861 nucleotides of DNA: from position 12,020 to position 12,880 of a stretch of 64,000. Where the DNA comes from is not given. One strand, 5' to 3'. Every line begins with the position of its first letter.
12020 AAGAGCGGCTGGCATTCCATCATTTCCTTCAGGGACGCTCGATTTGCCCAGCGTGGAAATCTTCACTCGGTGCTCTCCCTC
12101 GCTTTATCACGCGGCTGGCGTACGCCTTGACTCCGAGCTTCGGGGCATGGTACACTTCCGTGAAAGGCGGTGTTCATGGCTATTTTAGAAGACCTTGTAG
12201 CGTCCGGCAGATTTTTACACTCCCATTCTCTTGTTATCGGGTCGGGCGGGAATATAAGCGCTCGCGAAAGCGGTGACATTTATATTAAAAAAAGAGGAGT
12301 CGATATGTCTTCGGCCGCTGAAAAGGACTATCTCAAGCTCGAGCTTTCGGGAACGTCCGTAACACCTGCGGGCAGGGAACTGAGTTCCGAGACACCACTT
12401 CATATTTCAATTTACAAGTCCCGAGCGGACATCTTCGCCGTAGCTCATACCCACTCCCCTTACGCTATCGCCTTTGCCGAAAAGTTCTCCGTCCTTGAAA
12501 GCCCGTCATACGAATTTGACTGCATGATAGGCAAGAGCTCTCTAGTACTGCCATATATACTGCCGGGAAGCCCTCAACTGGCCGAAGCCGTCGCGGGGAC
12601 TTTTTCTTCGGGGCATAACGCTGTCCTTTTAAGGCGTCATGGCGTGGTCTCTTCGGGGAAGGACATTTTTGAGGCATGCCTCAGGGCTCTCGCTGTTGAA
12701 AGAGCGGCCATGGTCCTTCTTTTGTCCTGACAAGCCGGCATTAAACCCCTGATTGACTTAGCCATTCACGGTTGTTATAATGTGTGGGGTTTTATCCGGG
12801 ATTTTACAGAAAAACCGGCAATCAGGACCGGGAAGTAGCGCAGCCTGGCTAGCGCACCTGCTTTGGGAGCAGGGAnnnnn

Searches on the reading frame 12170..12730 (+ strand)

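Call 73: search_protein_families(library=pfam, proteins=[window:12170-12730:+], max_evalue=0.0001)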
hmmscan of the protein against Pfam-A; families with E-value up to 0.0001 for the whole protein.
window:12170-12730:+ (186 aa): 1 family
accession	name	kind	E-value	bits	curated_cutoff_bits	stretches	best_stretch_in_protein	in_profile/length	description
PF00596.27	Aldolase_II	-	2e-40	139.1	22.2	1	7-183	1-182/183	Class II Aldolase and Adducin N-terminal domain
